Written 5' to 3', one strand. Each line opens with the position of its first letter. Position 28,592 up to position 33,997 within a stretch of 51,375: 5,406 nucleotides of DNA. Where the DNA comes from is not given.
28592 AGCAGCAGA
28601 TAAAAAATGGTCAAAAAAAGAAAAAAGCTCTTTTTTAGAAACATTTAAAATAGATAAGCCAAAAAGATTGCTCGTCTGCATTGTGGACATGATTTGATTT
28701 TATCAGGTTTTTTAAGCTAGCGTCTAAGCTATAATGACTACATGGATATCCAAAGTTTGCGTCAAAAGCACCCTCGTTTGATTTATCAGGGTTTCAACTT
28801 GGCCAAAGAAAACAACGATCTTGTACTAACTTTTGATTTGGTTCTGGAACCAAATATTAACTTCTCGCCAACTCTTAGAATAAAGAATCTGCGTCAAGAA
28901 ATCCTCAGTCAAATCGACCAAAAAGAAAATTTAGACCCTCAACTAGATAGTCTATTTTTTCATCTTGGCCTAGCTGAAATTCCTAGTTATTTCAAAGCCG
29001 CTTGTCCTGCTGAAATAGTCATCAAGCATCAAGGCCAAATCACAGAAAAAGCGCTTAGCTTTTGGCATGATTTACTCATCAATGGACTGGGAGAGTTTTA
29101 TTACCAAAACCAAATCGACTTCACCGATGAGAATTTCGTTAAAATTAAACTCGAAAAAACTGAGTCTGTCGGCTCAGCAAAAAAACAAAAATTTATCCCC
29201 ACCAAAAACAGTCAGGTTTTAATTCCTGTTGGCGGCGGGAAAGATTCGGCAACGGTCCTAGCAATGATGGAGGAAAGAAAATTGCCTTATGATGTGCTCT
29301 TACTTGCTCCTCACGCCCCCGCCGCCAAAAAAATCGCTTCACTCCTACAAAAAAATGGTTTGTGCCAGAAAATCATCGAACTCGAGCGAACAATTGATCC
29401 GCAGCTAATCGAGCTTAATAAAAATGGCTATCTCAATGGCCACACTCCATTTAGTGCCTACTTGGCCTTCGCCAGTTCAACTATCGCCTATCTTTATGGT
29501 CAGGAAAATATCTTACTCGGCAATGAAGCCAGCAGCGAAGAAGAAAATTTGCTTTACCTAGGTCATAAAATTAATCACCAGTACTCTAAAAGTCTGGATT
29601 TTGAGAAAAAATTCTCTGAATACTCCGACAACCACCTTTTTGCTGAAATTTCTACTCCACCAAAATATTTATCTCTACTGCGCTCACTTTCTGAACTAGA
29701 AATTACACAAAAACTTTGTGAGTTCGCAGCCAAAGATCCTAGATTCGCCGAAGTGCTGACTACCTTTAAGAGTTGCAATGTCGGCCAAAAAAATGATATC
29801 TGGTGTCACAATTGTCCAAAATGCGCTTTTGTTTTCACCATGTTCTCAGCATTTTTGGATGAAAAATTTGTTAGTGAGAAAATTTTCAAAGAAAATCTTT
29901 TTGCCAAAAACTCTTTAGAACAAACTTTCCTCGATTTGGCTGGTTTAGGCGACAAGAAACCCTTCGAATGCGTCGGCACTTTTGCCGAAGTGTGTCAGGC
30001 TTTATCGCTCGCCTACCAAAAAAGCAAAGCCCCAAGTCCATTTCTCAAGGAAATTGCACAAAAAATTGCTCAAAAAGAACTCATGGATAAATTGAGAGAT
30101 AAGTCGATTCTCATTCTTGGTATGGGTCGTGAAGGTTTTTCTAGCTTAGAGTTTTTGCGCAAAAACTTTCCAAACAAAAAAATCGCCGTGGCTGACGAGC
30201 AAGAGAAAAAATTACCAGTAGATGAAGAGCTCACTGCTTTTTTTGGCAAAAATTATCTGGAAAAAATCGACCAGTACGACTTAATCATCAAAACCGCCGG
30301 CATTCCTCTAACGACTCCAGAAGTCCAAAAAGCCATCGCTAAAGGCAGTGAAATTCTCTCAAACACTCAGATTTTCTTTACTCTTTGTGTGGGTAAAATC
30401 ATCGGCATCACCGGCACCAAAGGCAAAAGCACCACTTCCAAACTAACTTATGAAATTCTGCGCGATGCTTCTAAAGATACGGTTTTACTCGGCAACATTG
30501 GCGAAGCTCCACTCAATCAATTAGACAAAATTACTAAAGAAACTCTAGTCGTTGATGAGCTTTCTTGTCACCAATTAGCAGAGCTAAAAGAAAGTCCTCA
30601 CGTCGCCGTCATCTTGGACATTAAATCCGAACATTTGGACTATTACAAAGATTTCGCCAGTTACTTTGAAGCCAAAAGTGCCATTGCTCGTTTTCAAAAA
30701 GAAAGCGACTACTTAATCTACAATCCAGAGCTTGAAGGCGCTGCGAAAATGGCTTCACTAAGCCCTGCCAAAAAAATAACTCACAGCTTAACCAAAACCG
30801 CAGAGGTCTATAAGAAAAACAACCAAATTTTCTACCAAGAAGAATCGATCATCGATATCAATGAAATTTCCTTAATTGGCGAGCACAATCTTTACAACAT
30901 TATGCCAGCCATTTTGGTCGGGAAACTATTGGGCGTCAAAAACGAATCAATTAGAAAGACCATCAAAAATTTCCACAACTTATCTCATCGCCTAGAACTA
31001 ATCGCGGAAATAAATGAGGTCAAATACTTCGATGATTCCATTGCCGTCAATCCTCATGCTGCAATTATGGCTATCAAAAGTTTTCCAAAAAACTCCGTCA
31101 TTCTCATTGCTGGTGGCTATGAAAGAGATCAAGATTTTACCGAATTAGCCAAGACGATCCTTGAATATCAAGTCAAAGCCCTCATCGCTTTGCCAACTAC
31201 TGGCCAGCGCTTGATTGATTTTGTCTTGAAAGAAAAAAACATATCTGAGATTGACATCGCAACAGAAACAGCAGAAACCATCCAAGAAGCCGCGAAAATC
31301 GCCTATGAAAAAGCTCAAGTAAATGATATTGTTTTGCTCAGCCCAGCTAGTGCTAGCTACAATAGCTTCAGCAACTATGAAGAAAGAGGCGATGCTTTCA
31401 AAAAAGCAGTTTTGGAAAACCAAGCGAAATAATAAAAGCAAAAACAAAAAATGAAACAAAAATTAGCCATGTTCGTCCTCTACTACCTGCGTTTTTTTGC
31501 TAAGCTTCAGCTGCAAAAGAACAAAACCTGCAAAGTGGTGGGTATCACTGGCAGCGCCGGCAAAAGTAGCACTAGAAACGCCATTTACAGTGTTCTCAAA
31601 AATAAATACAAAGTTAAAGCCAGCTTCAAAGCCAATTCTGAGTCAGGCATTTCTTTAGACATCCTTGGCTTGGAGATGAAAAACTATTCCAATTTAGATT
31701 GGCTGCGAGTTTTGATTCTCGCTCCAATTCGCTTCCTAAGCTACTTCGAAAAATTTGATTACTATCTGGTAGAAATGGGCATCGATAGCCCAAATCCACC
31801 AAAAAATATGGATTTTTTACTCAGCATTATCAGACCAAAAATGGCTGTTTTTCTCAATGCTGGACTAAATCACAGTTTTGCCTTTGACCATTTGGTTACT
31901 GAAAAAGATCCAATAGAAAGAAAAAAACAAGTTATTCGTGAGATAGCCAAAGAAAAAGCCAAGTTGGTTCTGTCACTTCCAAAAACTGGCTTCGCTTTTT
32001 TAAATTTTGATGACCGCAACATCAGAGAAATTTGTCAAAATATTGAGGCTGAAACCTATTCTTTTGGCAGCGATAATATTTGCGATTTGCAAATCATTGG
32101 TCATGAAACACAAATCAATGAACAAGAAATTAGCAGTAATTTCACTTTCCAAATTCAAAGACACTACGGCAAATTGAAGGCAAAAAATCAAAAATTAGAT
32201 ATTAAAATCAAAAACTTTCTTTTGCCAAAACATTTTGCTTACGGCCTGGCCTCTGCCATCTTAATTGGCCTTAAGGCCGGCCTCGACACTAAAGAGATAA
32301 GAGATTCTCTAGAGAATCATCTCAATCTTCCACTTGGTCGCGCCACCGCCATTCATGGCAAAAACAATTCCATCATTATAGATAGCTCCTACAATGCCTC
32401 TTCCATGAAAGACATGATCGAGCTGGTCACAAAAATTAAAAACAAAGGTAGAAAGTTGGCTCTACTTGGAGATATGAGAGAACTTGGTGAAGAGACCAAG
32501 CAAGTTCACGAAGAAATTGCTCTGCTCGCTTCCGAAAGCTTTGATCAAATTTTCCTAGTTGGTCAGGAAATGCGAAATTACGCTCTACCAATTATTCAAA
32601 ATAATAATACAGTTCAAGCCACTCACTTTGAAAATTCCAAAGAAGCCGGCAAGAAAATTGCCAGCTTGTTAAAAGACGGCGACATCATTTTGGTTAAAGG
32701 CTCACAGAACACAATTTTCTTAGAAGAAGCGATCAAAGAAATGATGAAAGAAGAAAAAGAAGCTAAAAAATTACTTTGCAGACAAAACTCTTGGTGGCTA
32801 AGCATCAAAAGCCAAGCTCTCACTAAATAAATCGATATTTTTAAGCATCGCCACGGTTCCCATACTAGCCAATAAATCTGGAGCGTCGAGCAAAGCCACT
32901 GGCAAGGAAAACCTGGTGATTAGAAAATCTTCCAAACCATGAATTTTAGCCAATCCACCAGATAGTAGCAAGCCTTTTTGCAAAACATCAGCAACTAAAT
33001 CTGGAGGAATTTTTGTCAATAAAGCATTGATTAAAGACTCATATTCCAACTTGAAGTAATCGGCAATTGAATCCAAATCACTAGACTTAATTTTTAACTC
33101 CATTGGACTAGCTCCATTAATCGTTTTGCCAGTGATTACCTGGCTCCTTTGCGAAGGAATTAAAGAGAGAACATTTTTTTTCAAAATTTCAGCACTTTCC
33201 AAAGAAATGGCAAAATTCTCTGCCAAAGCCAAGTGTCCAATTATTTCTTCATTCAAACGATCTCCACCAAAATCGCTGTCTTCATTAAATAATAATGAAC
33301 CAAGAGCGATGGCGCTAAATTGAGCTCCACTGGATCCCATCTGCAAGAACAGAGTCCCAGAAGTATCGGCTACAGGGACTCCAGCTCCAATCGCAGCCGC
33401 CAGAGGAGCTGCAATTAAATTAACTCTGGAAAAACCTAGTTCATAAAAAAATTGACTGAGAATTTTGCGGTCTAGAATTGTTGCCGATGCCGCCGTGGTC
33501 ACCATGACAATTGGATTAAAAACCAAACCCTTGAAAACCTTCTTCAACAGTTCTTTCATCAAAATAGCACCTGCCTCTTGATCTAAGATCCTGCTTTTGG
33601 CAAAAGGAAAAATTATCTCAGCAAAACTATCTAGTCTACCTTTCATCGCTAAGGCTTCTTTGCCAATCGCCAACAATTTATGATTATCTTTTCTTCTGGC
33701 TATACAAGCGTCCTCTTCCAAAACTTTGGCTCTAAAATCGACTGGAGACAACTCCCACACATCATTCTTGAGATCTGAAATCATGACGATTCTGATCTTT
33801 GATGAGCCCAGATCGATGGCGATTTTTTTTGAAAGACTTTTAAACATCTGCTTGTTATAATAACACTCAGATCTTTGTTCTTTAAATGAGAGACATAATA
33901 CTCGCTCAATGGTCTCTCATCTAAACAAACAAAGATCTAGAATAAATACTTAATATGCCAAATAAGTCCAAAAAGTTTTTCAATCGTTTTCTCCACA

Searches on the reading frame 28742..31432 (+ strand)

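Call 34: search_protein_families(library=pfam, proteins=[window:28742-31432:+], max_evalue=0.001)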
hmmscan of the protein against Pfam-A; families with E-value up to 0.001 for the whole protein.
window:28742-31432:+ (896 aa): 3 families
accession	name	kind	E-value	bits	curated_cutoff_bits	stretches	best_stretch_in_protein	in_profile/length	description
PF08245.18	Mur_ligase_M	-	3.4e-25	89.6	24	1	556-726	1-199/200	Mur ligase middle domain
PF02875.26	Mur_ligase_C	-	2.4e-10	41.8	28.4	1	749-869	1-126/127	Mur ligase, glutamate ligase domain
PF21799.2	MurD-like_N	-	1.3e-09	38.6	27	1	454-539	1-87/88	Mur ligase MurD-like, N-terminal domain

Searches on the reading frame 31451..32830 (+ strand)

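Call 65: search_protein_families(library=pfam, proteins=[window:31451-32830:+], max_evalue=0.0001)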
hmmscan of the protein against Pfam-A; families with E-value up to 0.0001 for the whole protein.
window:31451-32830:+ (459 aa): 2 families
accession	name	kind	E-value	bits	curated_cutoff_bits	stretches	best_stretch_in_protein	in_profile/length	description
PF02875.26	Mur_ligase_C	-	5.8e-15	56.7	28.4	1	296-418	1-126/127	Mur ligase, glutamate ligase domain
PF08245.18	Mur_ligase_M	-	2.6e-12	47.5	24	1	32-238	1-169/200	Mur ligase middle domain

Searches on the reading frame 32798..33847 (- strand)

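Call 65: search_protein_families(library=pfam, proteins=[window:32798-33847:-], max_evalue=0.0001)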
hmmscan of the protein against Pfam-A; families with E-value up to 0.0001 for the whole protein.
window:32798-33847:- (349 aa): 2 families
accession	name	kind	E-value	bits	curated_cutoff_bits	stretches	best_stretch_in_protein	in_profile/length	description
PF06723.19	MreB_Mbl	-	1.8e-49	168.8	27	1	36-340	17-324/327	MreB/Mbl protein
PF11104.14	PilM_2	-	5.1e-06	26.1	27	0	168-225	185-236/340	Type IV pilus assembly protein PilM;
